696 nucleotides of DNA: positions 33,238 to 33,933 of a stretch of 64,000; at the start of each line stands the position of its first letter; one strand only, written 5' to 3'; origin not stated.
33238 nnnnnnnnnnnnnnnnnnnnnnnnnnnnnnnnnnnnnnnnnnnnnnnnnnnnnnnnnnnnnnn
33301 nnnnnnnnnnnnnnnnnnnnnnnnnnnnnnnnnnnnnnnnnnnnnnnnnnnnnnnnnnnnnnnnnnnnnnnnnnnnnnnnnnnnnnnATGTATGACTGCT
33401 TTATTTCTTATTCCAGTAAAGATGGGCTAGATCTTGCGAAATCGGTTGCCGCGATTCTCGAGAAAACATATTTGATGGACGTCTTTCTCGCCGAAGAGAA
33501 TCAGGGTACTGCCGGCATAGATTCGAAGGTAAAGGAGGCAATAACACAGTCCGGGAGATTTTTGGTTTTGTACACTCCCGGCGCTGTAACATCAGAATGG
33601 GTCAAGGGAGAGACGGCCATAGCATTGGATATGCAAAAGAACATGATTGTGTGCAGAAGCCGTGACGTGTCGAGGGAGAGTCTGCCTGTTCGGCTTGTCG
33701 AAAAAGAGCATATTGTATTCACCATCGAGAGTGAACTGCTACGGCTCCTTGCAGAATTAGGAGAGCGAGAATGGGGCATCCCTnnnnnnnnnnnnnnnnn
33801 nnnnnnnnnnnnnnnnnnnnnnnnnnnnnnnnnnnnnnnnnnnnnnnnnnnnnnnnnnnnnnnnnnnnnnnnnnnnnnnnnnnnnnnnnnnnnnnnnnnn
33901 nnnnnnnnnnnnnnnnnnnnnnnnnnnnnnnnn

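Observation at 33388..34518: Low-GC single-gene insertion encoding a TIR - nucleotidyltransferase fusion (candidate novel defence/signalling protein)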

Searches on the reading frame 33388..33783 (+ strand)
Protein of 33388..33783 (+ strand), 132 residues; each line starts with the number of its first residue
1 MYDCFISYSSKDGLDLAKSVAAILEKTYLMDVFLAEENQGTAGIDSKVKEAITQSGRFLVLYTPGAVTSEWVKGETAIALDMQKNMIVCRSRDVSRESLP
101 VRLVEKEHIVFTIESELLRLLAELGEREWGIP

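Call 67: predict_structure(alignment_id=A3)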
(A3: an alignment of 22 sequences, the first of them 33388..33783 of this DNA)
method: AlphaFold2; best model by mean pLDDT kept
length: 132 residues; sequences in the alignment: 22
mean_pLDDT: 87.9   pTM: 0.82
mean pLDDT of the five models: 87.9, 85.9, 85.3, 84.6, 82.9
residues with pLDDT >= 90: 92; 70-90: 28; 50-70: 8; < 50: 4
segments of 3 or more residues with pLDDT < 50: 40-42
pLDDT, mean of each block of 10 residues (from residue 1): 93 94 92 74 70 94 94 92 94 93 90 95 78 49
secondary structure, 60 per line:
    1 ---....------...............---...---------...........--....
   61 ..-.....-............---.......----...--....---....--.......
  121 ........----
elements in order: E4-7 H14-28 E32-34 H44-54 E57-62 H64-68 H70-81 E85-91 H101-104 E108-111 H114-128

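Call 69: fold_search(model_id=the predicted structure, library=pdb)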
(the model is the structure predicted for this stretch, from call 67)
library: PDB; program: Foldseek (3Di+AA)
matches with E <= 10: 1457; with E <= 0.001: 123
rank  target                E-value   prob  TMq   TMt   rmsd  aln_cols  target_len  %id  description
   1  7uxu_A                2.2e-07  1.00  0.72  0.71   3.5       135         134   19  CryoEM structure of the TIR domain from AbTir in complex with 3AD (released 2022-09-07)
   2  8qlp_E                2.3e-07  1.00  0.76  0.27   3.5       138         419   20  CryoEM structure of the RNA/DNA bound SPARTA (BabAgo/TIR-APAZ) tetrameric complex (released 2024-01-31)
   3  8isy_B                3.0e-07  1.00  0.78  0.26   3.3       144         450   19  Cryo-EM structure of free-state Crt-SPARTA (released 2023-10-18)
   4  9ugj_F                4.7e-07  1.00  0.67  0.65   4.7       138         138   18  Structure of SARM1 bound to SIR3-ADPR (released 2026-02-18)
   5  8i87_C                5.4e-07  1.00  0.77  0.27   3.4       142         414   21  Cryo-EM structure of TIR-APAZ/Ago-gRNA-DNA complex (released 2023-07-19)
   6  8oz6_A                7.9e-07  1.00  0.77  0.27   3.2       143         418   20  cryoEM structure of SPARTA complex ligand-free (released 2023-08-16)
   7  8i88_C                9.6e-07  1.00  0.78  0.27   3.3       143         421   20  Cryo-EM structure of TIR-APAZ/Ago-gRNA complex (released 2023-07-05)
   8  8spo_I                1.0e-06  1.00  0.80  0.31   3.1       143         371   20  Tetramerized activation of MapSPARTA bound with NAD+ (released 2023-08-23)
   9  6o0u_A                1.2e-06  1.00  0.72  0.69   4.2       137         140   20  Crystal structure of the TIR domain H685A mutant from human SARM1 (released 2019-09-04)
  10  8p2m_B                1.6e-06  1.00  0.75  0.17   3.8       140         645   21  C. elegans TIR-1 protein. (released 2023-09-06)
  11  8fex_A                2.2e-06  1.00  0.77  0.26   3.3       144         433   19  Inactivate state of Maribacter polysiphoniae Argonuate (short pAgo system) (released 2023-08-23)
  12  9mw1_B                2.5e-06  1.00  0.72  0.69   3.8       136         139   20  Structure of SARM1 TIR domain bound to G8758 (released 2026-02-04)
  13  8i87_G                2.5e-06  1.00  0.74  0.27   3.6       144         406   18  Cryo-EM structure of TIR-APAZ/Ago-gRNA-DNA complex (released 2023-07-19)
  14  8spo_E                2.7e-06  1.00  0.76  0.29   3.4       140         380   18  Tetramerized activation of MapSPARTA bound with NAD+ (released 2023-08-23)
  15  8qlp_M                3.1e-06  1.00  0.74  0.26   3.7       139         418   21  CryoEM structure of the RNA/DNA bound SPARTA (BabAgo/TIR-APAZ) tetrameric complex (released 2024-01-31)
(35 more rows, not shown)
